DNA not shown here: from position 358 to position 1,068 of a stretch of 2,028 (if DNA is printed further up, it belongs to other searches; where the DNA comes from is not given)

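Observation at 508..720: Q/K/E/R-rich coiled-coil tail on the relaxase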

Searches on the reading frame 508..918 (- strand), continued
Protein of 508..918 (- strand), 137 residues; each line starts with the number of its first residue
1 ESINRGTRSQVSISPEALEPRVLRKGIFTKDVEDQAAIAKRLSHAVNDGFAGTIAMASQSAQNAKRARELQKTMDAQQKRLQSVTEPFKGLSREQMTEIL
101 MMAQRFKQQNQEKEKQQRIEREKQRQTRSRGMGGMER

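Call 78: get_annotated_region(hit=H66, flank=1500)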
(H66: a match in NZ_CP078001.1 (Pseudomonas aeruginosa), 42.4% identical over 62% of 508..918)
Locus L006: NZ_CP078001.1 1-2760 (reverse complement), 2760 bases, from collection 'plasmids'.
description: Pseudomonas aeruginosa strain SRRSH1120 plasmid p2, complete sequence
organism: Pseudomonas aeruginosa (NCBI taxid 287)
taxonomy: Bacteria; Pseudomonadota; Gammaproteobacteria; Pseudomonadales; Pseudomonadaceae; Pseudomonas; Pseudomonas aeruginosa
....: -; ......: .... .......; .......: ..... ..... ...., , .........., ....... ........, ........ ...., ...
typing (MOB-suite, as given by PLSDB): non-mobilizable
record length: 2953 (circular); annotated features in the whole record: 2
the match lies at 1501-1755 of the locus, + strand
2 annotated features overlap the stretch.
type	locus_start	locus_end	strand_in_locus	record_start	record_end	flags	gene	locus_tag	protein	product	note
CDS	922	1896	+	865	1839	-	mobV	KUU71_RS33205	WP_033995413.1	MobV family relaxase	GO:0006310 - DNA recombination [Evidence IEA]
CDS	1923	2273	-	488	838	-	-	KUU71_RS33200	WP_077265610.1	MliC family protein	-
